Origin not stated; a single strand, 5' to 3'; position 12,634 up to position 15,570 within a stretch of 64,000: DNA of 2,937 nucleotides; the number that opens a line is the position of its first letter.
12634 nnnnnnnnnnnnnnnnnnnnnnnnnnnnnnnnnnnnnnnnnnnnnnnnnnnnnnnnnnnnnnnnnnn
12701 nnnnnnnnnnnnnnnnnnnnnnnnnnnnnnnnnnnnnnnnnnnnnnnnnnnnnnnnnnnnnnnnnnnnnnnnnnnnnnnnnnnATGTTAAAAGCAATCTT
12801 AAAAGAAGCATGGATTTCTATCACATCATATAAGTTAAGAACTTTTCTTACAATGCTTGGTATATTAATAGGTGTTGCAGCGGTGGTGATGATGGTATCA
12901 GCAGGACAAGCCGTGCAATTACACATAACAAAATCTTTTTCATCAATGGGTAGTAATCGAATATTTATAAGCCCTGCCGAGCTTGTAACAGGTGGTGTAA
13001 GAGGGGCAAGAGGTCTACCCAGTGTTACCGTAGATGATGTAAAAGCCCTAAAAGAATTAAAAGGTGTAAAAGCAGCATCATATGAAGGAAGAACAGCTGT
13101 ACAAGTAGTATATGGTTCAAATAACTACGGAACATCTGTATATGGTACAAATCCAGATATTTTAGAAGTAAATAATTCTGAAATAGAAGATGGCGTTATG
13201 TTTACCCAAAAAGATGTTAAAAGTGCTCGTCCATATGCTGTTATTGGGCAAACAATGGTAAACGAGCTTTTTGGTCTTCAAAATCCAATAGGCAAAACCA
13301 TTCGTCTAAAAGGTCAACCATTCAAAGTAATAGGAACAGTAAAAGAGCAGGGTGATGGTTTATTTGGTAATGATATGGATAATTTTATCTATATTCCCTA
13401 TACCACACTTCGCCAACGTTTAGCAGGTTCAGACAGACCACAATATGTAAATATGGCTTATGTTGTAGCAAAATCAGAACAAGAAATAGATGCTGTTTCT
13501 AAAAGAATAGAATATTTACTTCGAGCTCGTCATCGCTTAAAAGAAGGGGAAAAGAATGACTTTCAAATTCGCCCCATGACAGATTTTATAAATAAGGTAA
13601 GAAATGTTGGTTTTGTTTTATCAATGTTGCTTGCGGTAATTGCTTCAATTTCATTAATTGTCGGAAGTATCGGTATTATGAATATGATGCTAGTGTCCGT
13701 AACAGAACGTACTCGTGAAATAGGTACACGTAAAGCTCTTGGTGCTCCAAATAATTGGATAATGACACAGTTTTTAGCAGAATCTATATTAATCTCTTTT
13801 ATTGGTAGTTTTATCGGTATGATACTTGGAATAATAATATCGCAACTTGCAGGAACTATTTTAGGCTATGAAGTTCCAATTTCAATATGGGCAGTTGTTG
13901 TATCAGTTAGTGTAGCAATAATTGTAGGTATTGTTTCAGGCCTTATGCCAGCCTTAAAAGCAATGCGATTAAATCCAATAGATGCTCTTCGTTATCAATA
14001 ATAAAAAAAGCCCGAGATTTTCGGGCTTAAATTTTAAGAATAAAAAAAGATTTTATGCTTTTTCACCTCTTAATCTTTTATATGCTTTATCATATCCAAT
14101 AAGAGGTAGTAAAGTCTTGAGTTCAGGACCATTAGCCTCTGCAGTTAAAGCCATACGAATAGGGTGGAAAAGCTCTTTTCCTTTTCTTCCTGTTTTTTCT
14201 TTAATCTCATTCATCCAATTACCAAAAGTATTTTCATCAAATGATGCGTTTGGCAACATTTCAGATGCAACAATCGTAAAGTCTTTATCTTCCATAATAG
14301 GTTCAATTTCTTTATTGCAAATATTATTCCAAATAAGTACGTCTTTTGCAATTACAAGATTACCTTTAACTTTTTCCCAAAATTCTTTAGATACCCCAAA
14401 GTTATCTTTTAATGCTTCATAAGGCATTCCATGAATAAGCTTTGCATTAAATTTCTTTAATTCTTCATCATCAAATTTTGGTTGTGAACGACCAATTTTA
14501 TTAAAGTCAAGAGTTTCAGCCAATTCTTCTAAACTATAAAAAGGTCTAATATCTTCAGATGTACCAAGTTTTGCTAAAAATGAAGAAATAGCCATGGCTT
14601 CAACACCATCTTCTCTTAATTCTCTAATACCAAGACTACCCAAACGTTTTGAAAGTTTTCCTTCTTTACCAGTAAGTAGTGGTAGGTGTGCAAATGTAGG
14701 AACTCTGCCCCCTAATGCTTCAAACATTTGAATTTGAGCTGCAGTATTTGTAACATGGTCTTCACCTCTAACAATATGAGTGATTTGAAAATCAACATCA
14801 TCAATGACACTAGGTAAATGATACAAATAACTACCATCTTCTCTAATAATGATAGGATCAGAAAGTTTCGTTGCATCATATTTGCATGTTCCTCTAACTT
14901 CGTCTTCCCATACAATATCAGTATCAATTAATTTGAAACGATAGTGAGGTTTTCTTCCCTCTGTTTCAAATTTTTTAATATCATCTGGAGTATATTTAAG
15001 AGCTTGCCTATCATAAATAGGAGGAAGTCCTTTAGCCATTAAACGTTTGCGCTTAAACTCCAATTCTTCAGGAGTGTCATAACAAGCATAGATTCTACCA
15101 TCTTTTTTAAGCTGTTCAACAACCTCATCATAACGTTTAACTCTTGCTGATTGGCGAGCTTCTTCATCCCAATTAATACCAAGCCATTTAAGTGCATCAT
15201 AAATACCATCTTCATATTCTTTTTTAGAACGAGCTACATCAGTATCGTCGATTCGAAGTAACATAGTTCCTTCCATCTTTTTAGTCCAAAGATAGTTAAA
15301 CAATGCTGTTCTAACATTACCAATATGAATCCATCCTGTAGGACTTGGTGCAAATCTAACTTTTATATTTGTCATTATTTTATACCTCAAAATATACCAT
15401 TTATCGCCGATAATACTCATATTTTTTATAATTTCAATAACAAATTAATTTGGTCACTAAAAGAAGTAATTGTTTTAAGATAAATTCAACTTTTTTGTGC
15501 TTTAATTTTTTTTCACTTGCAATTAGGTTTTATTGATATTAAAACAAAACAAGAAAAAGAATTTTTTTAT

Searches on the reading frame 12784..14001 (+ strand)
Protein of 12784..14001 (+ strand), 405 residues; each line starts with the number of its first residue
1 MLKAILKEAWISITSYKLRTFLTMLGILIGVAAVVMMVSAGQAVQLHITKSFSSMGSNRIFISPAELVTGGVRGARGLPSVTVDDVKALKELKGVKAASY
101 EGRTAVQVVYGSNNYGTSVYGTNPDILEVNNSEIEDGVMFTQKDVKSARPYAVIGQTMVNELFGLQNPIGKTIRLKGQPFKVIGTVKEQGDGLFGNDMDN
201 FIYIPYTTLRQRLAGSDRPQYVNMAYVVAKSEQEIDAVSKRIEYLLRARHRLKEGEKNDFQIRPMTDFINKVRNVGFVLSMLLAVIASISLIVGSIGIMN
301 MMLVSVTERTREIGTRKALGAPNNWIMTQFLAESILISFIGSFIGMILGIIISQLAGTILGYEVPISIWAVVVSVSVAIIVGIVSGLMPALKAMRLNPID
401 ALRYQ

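Call 70: search_protein_families(library=pfam, proteins=[window:12784-14001:+], max_evalue=0.00001)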
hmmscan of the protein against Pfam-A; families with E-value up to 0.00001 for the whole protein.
window:12784-14001:+ (405 aa): 2 families
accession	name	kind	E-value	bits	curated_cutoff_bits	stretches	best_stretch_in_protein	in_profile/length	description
PF12704.14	MacB_PCD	-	1.2e-47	163.3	27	1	20-243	1-205/207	MacB-like periplasmic core domain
PF02687.27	FtsX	-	1e-19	71.2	25.5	1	285-398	2-120/120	FtsX-like permease C-terminal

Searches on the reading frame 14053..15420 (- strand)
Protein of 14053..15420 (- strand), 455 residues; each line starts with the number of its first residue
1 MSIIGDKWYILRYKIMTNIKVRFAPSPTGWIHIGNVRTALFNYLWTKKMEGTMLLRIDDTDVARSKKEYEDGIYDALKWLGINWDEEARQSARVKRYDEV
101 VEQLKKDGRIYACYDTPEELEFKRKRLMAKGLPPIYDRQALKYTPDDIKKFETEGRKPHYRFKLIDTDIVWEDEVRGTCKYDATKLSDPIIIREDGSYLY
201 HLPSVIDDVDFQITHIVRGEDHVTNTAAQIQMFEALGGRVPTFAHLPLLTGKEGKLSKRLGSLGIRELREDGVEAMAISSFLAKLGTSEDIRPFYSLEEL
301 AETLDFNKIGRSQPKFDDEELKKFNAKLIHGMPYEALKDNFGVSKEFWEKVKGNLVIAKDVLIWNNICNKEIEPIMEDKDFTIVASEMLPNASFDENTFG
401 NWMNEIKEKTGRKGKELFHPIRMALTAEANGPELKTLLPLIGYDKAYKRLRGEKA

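Call 70: search_protein_families(library=pfam, proteins=[window:14053-15420:-], max_evalue=0.00001)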
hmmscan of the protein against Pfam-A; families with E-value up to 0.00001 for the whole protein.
window:14053-15420:- (455 aa): 2 families
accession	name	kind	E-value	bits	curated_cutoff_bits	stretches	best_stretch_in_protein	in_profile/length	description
PF00749.27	tRNA-synt_1c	-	4.4e-77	259.5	23.4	1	19-322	2-313/314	tRNA synthetases class I (E and Q), catalytic domain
PF19269.4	Anticodon_2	-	1.5e-08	35.6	23.6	1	393-451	80-138/141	Anticodon binding domain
